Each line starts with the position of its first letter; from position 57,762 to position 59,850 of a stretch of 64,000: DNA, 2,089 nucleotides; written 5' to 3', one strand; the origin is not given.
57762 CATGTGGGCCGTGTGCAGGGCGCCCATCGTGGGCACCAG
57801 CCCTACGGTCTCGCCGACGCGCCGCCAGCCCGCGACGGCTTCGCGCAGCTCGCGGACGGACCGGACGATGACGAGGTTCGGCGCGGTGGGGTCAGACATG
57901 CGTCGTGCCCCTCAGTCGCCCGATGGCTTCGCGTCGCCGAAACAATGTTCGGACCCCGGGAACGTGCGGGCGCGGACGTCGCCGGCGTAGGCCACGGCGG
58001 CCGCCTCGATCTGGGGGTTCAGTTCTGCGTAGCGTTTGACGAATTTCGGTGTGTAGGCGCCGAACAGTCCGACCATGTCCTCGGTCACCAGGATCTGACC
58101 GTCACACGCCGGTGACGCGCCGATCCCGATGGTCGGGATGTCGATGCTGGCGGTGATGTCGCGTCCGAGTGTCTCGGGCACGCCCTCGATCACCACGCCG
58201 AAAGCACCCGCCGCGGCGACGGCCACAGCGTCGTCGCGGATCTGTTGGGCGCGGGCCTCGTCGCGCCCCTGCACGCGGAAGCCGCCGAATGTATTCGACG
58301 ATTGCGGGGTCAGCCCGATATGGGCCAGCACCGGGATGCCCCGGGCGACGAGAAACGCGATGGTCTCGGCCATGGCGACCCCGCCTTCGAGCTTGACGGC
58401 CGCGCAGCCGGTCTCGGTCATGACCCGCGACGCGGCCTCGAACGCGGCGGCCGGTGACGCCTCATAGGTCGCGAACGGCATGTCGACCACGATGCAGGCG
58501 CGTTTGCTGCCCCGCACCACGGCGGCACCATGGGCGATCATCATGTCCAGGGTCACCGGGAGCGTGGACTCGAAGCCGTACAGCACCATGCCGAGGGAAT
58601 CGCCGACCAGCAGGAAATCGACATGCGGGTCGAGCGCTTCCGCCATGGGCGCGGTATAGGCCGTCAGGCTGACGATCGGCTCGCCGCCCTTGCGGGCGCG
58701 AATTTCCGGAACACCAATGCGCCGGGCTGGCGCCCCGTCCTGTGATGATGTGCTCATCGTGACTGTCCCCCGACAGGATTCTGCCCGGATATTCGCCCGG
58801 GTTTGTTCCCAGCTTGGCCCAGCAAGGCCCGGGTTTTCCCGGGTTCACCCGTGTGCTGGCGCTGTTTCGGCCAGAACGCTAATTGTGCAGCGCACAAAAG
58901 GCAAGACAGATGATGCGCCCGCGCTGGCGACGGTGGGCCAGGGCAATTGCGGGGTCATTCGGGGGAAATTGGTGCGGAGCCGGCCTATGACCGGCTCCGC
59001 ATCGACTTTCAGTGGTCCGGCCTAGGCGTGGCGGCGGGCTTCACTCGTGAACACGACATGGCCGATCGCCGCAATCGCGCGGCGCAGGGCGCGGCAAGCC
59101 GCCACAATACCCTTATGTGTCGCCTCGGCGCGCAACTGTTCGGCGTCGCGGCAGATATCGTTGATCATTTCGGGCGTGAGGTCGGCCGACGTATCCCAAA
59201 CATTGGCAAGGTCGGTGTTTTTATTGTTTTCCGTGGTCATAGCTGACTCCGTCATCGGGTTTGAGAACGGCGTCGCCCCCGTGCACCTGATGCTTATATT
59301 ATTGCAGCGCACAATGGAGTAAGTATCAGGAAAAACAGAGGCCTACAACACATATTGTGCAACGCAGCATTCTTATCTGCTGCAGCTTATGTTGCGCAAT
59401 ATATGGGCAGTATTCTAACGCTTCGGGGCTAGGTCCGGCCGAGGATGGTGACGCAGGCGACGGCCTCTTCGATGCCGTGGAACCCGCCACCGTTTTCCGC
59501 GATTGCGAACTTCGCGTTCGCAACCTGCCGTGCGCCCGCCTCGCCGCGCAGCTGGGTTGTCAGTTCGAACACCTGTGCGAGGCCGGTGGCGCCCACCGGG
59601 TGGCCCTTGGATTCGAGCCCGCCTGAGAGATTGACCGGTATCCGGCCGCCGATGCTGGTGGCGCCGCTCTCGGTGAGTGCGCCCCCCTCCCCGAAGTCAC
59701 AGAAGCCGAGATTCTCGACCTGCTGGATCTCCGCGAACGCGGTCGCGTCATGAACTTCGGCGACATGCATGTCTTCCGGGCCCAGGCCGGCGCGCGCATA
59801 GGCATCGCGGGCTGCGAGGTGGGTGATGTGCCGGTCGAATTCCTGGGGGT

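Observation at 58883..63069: P450 / IPNS-like oxygenase / SCP-x thiolase / small-protein operon with recurring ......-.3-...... operator-like motifs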

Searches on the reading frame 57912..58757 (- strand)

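Call 4: search_protein_families(library=pfam, proteins=[window:57912-58757:-], max_evalue=0.01)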
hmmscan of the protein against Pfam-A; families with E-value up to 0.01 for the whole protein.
window:57912-58757:- (281 aa): 1 family
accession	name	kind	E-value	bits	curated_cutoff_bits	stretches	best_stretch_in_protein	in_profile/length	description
PF02548.21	Pantoate_transf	-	7.5e-105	350.5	28.7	1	16-268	4-258/259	Ketopantoate hydroxymethyltransferase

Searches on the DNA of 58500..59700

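Call 5: search_rna_families(source=window, start=58500, end=59700, threshold=evalue, max_evalue=1)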
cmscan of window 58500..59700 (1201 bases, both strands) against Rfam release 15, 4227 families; matches with E-value up to 1: 2.
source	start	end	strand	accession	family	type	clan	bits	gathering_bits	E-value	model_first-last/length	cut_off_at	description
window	58901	59002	+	RF01670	P17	Gene; sRNA;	-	20.1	45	0.017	1-282/282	no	Pseudomonas sRNA P17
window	59262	59377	-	RF00573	SNORD67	Gene; snRNA; snoRNA; CD-box;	-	19.3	35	0.31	1-111/111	no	Small nucleolar RNA SNORD67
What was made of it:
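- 58758..58875 (-): panB 5' leader of about 118 nt, GC-rich with hairpins. The last hairpin, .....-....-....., carries the ribosome-binding site. It has no Rfam match (call 5).
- There are no Rfam matches (call 5).
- Tried and rejected: Rfam scan of 58500-59700 at E up to 1 gave only two chance-level hits (P17, SNORD67) and no pan motif or riboswitch (call 5).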
